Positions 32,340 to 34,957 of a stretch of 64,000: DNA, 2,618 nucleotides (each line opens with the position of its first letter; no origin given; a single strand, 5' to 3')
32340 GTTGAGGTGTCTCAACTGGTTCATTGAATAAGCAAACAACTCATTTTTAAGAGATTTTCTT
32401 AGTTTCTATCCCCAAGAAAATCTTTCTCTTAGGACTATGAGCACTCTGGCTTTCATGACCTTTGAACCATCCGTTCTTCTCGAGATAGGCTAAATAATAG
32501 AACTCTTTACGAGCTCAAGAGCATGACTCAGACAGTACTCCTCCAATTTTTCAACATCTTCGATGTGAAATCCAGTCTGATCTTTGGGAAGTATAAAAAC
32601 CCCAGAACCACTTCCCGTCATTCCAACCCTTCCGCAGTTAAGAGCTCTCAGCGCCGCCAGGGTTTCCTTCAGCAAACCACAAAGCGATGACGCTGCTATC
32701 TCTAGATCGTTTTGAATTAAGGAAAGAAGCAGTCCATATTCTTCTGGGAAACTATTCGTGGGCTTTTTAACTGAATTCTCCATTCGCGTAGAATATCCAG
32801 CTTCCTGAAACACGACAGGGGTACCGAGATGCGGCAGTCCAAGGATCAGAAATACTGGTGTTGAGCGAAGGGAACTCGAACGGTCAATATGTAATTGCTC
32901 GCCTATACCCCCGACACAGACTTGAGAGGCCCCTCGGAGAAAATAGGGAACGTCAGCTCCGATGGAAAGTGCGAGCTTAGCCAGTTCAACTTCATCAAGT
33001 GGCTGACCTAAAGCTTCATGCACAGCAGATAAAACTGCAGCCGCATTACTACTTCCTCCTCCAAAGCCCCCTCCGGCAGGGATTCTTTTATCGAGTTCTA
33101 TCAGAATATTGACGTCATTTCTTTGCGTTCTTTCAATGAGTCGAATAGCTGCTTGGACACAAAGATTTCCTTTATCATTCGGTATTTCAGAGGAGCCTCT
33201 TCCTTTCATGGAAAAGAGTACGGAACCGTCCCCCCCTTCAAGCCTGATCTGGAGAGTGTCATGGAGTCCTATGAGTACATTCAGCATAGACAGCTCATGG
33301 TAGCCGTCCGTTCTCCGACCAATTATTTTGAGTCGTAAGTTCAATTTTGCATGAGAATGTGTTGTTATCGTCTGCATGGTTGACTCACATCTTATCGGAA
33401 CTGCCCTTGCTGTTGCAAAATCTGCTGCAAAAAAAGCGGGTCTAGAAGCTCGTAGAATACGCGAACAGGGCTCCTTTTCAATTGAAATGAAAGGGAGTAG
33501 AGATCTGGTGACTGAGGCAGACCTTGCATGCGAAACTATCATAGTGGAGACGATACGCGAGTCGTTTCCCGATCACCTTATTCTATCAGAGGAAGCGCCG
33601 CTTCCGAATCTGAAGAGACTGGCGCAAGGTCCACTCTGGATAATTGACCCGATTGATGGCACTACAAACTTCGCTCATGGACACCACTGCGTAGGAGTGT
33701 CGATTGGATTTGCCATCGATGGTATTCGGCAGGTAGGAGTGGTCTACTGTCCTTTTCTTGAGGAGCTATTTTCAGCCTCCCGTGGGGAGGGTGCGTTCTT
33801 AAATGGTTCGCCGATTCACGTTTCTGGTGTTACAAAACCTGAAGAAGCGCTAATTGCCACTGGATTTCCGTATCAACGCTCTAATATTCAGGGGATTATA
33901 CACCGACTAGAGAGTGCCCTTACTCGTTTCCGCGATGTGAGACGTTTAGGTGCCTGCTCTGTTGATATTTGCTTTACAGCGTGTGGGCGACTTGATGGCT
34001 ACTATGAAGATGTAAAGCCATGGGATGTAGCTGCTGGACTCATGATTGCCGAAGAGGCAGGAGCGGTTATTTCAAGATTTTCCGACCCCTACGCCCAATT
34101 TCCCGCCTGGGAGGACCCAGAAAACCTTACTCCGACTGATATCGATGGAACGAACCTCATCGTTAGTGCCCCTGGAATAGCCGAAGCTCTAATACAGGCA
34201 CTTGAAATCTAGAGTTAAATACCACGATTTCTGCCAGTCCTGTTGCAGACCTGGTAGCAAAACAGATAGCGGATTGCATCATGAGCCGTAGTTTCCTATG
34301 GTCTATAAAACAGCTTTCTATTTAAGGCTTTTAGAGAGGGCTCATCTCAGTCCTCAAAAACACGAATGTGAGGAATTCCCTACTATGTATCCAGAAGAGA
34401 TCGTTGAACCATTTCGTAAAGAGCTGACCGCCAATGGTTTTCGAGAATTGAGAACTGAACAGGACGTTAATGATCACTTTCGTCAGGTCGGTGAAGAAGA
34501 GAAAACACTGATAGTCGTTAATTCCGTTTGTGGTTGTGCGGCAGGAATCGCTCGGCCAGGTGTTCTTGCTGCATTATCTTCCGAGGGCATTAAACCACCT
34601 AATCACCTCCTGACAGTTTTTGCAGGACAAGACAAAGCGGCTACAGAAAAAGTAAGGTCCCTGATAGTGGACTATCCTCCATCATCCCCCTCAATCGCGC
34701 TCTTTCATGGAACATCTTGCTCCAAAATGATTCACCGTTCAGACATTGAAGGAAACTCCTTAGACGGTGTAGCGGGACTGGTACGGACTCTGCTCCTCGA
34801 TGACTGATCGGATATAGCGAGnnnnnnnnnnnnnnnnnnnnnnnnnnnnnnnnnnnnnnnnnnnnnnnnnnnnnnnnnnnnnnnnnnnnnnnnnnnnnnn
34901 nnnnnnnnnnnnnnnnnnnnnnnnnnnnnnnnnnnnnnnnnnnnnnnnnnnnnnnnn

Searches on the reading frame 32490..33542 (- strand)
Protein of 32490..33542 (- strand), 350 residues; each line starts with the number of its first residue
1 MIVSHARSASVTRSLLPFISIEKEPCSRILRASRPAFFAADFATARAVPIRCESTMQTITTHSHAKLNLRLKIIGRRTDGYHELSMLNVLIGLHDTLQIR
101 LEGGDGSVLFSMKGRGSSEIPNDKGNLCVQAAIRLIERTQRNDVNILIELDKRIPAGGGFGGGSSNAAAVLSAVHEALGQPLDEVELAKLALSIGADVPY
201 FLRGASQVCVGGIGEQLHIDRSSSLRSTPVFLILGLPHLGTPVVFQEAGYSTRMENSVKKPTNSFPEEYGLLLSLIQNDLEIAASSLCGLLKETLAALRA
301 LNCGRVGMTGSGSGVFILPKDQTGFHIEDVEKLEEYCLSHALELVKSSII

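Call 4: search_protein_families(library=pfam, proteins=[window:32490-33542:-], max_evalue=0.1)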
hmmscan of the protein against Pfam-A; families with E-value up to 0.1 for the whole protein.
window:32490-33542:- (350 aa): 3 families
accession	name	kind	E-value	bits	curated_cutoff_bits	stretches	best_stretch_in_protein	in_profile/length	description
PF00288.32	GHMP_kinases_N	-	3.1e-15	56.6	22.3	1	126-204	1-86/87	GHMP kinases N terminal domain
PF08544.19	GHMP_kinases_C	-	8.4e-05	23.3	21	1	273-322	17-69/85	GHMP kinases C terminal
PF22700.2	MVD-like_N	-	0.031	14.3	27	1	127-191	63-128/157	Diphosphomevalonate decarboxylase-like N-terminal domain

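Call 53: find_related_loci(query=window:32493-33380:-, collection=metagenome_contigs, flank=10000)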
Query window:32493-33380:- (296 aa) in metagenome_contigs; peptide patterns used: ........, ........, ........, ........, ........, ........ (x = any residue, [..] = any of these).
491 stretches matched a pattern; 45 encode a relative of the query (tblastn E <= 1e-3); 45 distinct loci.
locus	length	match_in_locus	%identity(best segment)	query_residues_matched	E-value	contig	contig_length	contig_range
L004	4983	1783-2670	100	1-296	0e+0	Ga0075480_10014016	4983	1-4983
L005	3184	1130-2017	100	1-296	0e+0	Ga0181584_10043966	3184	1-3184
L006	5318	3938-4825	100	1-296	0e+0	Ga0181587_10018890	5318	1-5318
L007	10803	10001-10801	100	1-267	9e-177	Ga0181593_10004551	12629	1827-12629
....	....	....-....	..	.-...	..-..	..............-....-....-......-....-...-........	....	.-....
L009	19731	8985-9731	34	8-262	1e-29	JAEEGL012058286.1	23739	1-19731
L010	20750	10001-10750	33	2-262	5e-29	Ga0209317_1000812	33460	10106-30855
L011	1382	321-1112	33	5-268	6e-29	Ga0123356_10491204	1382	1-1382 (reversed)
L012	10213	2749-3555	31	3-262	2e-28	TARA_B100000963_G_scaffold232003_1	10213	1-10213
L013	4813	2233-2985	35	9-264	7e-28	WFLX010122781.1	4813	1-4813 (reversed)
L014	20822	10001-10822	30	9-292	6e-27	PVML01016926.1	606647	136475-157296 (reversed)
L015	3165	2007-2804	29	3-262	4e-27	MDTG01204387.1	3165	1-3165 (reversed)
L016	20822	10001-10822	30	9-292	5e-27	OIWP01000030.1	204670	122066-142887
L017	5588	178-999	30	9-292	4e-27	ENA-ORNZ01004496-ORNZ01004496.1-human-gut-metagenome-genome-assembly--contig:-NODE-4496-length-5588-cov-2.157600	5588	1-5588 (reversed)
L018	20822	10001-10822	30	9-292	5e-27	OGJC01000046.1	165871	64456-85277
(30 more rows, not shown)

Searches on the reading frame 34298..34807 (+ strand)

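Call 4: search_protein_families(library=pfam, proteins=[window:34298-34807:+], max_evalue=0.1)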
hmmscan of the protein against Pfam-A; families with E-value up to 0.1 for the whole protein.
window:34298-34807:+ (169 aa): 2 families
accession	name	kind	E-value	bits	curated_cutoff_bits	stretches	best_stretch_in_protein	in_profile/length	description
PF06491.16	Disulph_isomer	-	9.6e-47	159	25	1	31-160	1-126/136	Disulphide isomerase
PF20329.3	DUF6624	-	0.044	13.7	27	1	99-145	28-74/173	Family of unknown function (DUF6624)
